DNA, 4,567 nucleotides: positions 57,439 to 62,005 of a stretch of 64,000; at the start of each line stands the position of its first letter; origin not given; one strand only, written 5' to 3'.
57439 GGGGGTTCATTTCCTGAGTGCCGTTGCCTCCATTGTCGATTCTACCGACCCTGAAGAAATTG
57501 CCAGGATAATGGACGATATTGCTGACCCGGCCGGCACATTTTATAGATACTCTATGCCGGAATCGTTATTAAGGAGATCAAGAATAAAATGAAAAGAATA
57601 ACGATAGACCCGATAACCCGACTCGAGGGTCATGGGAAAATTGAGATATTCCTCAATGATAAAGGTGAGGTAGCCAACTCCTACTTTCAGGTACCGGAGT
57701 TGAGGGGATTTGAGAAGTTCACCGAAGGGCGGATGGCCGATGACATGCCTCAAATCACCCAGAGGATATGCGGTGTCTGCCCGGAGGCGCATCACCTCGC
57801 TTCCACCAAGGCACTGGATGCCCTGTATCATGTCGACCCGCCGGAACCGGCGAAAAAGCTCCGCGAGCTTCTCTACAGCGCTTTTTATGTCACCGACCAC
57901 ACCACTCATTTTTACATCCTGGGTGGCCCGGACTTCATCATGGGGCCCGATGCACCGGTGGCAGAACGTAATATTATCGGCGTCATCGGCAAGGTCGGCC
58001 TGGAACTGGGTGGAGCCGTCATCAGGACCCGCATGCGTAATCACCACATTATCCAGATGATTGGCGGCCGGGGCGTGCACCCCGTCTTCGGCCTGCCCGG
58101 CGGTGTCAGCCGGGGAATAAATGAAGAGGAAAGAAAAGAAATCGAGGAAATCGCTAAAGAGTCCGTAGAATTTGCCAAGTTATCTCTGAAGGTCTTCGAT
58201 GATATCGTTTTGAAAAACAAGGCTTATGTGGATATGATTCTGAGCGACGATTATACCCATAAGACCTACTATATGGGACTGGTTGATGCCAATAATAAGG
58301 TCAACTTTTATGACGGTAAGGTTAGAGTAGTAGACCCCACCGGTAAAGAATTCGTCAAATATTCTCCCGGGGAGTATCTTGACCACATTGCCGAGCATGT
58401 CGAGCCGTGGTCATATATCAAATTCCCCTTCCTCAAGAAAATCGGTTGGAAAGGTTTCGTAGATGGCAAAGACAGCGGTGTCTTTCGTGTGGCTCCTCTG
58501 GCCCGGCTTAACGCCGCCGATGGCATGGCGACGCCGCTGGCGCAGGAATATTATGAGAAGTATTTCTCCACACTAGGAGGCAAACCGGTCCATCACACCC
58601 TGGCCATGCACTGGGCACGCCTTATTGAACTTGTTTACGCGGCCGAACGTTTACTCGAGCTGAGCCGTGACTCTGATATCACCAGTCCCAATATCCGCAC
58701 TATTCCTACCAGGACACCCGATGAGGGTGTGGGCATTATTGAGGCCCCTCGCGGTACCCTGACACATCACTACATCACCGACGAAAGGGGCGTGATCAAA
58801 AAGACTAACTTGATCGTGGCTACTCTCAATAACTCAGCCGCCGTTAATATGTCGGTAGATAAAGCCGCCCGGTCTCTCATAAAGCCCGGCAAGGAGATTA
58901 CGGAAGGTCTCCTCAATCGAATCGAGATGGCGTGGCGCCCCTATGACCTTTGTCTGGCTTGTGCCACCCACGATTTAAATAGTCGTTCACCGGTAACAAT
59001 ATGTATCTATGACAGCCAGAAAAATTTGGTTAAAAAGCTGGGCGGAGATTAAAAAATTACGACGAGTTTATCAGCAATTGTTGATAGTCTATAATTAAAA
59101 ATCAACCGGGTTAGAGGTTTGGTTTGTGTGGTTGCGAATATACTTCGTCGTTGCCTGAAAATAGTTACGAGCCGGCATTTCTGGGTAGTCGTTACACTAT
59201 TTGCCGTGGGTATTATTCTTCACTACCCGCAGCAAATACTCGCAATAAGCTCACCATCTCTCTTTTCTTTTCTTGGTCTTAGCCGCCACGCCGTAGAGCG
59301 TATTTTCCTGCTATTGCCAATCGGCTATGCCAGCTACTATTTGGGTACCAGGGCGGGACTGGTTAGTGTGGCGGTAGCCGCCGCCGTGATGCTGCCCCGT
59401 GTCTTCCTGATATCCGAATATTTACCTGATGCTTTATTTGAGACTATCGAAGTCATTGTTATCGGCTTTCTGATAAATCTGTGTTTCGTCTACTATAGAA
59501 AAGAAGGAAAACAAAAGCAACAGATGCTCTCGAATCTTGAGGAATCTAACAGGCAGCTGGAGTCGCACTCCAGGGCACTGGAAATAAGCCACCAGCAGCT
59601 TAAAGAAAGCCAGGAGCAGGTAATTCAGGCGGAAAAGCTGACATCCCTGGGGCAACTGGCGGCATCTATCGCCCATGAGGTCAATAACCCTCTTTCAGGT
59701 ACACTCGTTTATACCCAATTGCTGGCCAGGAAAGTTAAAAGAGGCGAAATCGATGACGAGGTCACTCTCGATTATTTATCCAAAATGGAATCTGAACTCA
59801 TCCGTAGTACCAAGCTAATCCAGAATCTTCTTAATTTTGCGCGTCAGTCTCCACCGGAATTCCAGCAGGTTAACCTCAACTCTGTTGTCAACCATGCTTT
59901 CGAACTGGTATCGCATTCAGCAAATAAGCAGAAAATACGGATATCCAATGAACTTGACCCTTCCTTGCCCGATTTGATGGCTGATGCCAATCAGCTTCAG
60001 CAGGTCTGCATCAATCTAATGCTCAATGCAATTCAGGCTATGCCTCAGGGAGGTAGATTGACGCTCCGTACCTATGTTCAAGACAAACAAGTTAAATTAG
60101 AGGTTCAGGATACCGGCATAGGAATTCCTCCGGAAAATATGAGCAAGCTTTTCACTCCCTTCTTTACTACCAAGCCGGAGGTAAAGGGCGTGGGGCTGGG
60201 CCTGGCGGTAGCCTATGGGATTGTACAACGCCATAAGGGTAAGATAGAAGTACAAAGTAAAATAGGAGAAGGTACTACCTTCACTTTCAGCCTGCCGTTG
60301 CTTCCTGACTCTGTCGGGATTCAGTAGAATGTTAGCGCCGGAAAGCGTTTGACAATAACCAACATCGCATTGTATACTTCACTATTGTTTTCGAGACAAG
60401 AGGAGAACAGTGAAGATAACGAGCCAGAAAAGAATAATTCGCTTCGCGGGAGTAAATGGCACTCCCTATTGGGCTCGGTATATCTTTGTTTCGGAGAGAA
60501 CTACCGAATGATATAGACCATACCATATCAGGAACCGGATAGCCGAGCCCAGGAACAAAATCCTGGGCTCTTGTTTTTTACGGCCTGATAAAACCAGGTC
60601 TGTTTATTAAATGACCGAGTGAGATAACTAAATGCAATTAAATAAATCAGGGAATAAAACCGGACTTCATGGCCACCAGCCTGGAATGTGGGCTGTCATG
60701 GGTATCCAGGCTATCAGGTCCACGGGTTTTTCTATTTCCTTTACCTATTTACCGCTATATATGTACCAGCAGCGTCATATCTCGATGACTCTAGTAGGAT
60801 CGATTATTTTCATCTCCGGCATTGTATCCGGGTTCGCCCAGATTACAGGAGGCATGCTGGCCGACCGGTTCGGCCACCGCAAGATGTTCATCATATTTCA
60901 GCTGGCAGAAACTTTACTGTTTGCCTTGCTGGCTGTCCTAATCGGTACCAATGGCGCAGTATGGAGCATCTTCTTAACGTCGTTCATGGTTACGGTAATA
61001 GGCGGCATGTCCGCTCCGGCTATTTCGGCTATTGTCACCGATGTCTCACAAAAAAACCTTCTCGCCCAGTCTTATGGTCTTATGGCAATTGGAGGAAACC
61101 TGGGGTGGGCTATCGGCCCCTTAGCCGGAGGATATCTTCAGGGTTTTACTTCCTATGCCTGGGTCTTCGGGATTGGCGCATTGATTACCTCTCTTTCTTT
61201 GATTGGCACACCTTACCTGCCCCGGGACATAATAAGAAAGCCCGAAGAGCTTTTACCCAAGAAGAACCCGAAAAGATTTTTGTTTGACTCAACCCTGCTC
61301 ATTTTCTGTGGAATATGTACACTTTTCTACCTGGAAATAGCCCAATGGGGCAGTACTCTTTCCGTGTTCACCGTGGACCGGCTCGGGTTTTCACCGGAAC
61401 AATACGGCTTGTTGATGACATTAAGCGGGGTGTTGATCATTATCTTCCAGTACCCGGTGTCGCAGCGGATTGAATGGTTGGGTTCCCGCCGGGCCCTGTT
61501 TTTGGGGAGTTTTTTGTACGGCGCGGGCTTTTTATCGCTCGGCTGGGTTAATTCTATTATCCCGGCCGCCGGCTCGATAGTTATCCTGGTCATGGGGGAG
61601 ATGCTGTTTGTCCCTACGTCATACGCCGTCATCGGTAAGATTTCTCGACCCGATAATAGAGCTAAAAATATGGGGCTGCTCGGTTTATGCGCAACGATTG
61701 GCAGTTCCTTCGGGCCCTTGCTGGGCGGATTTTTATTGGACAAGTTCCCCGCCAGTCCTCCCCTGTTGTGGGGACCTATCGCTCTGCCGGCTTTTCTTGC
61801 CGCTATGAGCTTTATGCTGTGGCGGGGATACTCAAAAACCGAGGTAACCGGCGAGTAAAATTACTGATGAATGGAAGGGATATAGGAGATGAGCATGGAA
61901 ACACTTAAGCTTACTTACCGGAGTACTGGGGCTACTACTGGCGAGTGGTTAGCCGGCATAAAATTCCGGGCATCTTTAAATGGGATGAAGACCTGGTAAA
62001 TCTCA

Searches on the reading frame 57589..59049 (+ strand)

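Call 71: search_protein_families(library=pfam, proteins=[window:57589-59049:+], max_evalue=0.0001)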
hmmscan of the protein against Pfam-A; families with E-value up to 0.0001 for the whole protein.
window:57589-59049:+ (487 aa): 1 family
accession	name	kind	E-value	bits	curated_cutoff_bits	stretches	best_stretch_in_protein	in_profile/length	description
PF00374.24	NiFeSe_Hases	-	4.8e-34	118.6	25.8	2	39-117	1-79/508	Nickel-dependent hydrogenase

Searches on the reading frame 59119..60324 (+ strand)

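Call 71: search_protein_families(library=pfam, proteins=[window:59119-60324:+], max_evalue=0.0001)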
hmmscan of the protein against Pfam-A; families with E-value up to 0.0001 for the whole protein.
window:59119-60324:+ (402 aa): 2 families
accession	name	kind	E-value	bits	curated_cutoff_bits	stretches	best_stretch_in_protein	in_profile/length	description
PF02518.31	HATPase_c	-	2.4e-29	102.5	26.4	1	289-394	2-109/111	Histidine kinase-, DNA gyrase B-, and HSP90-like ATPase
PF00512.31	HisKA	-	1.6e-11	44.5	26.9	1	177-243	2-63/66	His Kinase A (phospho-acceptor) domain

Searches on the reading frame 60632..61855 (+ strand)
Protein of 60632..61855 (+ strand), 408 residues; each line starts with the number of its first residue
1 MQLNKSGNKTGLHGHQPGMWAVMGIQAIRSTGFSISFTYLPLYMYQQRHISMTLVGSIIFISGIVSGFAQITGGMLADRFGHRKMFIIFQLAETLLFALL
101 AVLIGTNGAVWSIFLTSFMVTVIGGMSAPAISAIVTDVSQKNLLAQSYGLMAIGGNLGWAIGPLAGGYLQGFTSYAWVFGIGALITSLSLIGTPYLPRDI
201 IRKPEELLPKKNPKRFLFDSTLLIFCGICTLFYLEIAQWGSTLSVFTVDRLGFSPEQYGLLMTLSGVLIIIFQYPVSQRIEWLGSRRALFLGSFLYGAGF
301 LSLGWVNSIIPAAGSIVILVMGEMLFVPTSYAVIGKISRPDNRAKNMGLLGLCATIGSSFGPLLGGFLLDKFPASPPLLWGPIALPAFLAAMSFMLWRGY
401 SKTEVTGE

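Call 71: search_protein_families(library=pfam, proteins=[window:60632-61855:+], max_evalue=0.0001)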
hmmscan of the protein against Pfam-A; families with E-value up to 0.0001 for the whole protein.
window:60632-61855:+ (408 aa): 3 families
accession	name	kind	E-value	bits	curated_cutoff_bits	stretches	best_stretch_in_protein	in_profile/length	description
PF07690.21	MFS_1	-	1.3e-50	172.8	33.4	2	24-320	3-302/347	Major Facilitator Superfamily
PF05977.19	MFS_3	-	9.2e-11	41.3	27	1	70-312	62-310/524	Transmembrane secretion effector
PF12832.13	MFS_1_like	-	1.3e-09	38.1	25.2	1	34-372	16-365/373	MFS_1 like family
